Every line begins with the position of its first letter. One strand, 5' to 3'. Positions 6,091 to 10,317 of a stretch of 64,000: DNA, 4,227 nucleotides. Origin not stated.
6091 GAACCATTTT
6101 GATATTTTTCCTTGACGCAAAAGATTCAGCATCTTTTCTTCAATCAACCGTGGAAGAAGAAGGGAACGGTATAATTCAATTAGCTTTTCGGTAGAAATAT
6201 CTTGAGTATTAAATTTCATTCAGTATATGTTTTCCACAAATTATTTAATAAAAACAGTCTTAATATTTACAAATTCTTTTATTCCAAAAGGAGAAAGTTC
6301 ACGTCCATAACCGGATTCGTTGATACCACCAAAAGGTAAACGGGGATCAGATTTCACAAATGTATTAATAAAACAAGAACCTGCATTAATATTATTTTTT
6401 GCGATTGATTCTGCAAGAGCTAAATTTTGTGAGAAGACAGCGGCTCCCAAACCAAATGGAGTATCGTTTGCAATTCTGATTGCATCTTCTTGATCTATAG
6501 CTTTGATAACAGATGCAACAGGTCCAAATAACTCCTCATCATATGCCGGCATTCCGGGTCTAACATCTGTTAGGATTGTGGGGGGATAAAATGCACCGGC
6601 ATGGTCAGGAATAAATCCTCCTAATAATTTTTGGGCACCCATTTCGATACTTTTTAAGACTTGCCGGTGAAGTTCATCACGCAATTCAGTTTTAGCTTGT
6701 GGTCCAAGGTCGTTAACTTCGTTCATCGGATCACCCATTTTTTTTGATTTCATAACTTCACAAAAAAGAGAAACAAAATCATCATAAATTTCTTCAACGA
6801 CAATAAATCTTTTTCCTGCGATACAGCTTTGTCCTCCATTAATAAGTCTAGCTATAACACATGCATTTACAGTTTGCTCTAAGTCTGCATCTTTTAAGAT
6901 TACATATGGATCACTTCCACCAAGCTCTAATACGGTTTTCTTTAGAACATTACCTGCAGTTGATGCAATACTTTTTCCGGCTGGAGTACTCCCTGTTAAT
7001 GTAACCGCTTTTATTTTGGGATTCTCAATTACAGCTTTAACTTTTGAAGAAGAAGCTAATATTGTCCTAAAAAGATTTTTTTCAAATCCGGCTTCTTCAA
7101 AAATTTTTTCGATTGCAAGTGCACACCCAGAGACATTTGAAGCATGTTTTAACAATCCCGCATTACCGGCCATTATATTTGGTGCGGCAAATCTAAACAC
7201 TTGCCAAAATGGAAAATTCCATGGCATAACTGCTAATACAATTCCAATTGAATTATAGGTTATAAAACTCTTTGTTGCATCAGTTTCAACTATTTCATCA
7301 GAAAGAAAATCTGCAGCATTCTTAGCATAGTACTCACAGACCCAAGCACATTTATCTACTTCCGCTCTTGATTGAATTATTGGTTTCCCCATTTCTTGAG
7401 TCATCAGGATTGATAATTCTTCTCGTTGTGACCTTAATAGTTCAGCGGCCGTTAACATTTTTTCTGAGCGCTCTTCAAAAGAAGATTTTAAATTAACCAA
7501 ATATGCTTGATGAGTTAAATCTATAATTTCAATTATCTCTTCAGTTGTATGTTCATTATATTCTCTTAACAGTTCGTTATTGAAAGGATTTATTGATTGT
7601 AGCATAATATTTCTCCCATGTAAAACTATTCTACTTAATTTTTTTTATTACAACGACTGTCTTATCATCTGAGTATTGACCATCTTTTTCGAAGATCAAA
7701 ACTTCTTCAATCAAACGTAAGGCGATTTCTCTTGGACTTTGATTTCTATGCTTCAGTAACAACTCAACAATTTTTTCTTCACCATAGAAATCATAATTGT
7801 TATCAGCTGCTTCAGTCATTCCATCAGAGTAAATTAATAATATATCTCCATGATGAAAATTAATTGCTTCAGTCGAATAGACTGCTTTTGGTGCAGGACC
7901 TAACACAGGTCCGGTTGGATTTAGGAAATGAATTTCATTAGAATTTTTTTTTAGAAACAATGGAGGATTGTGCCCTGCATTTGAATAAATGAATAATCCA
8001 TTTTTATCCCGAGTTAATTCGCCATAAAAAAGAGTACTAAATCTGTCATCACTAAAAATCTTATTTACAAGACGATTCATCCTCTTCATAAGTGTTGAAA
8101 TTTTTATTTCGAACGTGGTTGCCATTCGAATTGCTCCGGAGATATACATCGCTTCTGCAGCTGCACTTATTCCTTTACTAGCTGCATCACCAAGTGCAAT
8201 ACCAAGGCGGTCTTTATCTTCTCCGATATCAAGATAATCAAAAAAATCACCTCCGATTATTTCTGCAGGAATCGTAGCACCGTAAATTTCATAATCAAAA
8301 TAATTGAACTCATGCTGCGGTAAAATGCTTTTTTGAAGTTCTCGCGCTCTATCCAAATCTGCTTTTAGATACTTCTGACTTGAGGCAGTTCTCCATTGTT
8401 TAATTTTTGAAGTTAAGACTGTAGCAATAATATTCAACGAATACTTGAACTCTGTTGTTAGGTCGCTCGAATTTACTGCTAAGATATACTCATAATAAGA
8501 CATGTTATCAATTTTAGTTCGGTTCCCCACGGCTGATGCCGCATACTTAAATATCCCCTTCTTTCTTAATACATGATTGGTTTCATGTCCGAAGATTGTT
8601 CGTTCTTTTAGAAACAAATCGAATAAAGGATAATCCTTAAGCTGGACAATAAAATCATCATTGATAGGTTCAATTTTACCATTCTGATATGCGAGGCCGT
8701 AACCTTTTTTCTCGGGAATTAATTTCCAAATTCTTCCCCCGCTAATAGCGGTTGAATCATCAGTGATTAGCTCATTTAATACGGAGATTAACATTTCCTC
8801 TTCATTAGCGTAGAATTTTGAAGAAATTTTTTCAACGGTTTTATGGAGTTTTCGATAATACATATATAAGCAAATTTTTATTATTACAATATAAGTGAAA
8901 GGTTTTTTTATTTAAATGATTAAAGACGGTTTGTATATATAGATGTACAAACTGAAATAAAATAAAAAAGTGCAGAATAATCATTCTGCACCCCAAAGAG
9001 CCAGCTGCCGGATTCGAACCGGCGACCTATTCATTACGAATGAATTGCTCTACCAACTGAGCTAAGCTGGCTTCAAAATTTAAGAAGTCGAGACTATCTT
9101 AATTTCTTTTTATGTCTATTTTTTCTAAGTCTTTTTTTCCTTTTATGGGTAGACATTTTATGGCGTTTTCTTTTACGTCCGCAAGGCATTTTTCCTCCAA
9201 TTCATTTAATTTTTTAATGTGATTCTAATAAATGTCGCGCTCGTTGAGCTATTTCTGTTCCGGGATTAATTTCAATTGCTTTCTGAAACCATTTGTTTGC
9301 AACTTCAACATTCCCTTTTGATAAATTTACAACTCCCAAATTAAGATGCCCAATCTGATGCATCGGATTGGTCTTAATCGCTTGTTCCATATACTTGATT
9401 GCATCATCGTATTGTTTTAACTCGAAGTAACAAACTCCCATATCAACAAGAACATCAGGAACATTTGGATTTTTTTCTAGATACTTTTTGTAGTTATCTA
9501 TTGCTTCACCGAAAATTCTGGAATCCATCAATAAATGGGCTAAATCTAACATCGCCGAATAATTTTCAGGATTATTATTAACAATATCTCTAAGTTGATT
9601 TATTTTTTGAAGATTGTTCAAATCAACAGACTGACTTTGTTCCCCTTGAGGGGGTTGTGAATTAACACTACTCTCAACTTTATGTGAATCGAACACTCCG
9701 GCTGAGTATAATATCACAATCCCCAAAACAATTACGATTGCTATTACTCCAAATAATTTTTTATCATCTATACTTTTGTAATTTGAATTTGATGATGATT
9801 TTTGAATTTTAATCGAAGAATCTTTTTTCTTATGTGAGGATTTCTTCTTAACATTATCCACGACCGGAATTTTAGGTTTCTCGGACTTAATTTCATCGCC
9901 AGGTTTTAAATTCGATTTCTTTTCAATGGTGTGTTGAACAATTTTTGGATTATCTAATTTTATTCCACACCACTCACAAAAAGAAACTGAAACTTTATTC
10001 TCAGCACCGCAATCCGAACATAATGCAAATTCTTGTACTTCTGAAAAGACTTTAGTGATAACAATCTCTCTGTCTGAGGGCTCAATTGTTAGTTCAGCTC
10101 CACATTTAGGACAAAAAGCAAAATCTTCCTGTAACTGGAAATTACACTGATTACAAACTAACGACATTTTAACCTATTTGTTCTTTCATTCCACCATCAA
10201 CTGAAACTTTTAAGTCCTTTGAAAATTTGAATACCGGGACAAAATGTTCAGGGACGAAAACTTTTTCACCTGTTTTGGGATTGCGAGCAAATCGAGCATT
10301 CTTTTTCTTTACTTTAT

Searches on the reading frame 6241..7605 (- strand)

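Call 42: search_protein_families(library=pfam, proteins=[window:6241-7605:-], max_evalue=0.00001)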
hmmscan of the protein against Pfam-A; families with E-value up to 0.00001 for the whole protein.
window:6241-7605:- (454 aa): 1 family
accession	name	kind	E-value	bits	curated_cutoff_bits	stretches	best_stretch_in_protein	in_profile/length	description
PF00171.27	Aldedh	-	1.4e-126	423.3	23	1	3-451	10-461/461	Aldehyde dehydrogenase family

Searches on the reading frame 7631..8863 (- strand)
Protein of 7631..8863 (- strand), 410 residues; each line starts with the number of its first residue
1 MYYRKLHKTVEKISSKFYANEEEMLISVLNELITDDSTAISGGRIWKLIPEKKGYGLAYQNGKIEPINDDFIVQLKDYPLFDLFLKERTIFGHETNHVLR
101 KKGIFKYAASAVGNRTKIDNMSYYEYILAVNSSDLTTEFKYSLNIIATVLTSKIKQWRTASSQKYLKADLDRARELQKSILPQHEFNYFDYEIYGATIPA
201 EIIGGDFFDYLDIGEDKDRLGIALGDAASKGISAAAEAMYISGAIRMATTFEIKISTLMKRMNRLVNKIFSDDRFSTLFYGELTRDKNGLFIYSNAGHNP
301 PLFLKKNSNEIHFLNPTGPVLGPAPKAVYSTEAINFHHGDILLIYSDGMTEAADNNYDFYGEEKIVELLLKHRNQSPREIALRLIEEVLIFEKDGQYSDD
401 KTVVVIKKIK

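Call 42: search_protein_families(library=pfam, proteins=[window:7631-8863:-], max_evalue=0.00001)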
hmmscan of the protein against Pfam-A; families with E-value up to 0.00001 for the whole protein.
window:7631-8863:- (410 aa): 1 family
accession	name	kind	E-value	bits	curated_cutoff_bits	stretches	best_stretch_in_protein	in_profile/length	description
PF07228.17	SpoIIE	-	7.6e-42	143.9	25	1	217-407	2-190/192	Stage II sporulation protein E (SpoIIE)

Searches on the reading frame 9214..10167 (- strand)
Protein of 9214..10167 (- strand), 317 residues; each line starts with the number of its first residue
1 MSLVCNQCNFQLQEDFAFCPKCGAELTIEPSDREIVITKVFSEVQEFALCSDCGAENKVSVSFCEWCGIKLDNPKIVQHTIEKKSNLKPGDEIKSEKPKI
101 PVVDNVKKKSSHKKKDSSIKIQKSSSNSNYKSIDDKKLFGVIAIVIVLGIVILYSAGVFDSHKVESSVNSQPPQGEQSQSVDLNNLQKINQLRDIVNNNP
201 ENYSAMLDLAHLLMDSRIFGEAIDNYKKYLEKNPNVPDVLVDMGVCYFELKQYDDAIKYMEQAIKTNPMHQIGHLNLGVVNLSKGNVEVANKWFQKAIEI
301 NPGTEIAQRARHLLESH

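Call 42: search_protein_families(library=pfam, proteins=[window:9214-10167:-], max_evalue=0.00001)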
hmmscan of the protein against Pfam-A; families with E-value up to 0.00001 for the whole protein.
window:9214-10167:- (317 aa): 16 families
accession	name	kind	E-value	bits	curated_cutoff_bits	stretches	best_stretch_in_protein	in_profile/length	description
PF07719.23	TPR_2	-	3.9e-18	64.5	27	1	238-268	2-32/34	Tetratricopeptide repeat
PF00515.34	TPR_1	-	6.8e-16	57.8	27.8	1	238-268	2-32/34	Tetratricopeptide repeat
PF13432.12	TPR_16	-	2e-13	51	32.7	1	247-303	7-63/65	Tetratricopeptide repeat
PF14559.12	TPR_19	-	5.9e-13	49.4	25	1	219-269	7-57/68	Tetratricopeptide repeat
PF13181.12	TPR_8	-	1.4e-12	47.1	25.7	0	239-268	3-32/34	Tetratricopeptide repeat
PF13431.12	TPR_17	-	4e-12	45.8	24.4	0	226-257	2-33/34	Tetratricopeptide repeat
PF12773.13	DZR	-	3.4e-11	43.6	27.3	1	5-68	1-45/45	Double zinc ribbon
PF13414.12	TPR_11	-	5.2e-10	39.3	26.8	0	247-285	4-42/42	TPR repeat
PF13240.11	Zn_Ribbon_1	-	2.9e-09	36.9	25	0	5-26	2-23/23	zinc-ribbon domain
PF13428.12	TPR_14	-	3.4e-08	33.8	23.5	0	237-268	1-32/44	Tetratricopeptide repeat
PF13424.12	TPR_12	-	3.5e-08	34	30.1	0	218-265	25-73/77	Tetratricopeptide repeat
PF13174.12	TPR_6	-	8.4e-08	32.8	26.3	0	238-268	1-31/33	Tetratricopeptide repeat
PF13371.12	TPR_9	-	1.5e-06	28.5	35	0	246-315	4-73/73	Tetratricopeptide repeat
PF24460.1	DUF7575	-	1.9e-06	27.6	28.5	0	49-72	5-28/28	Domain of unknown function (DUF7575)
PF24575.1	TPR_Slam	-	2.4e-06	28.3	35.2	0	179-256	21-100/104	Surface lipoprotein assembly modifier, N-terminal TPR repeats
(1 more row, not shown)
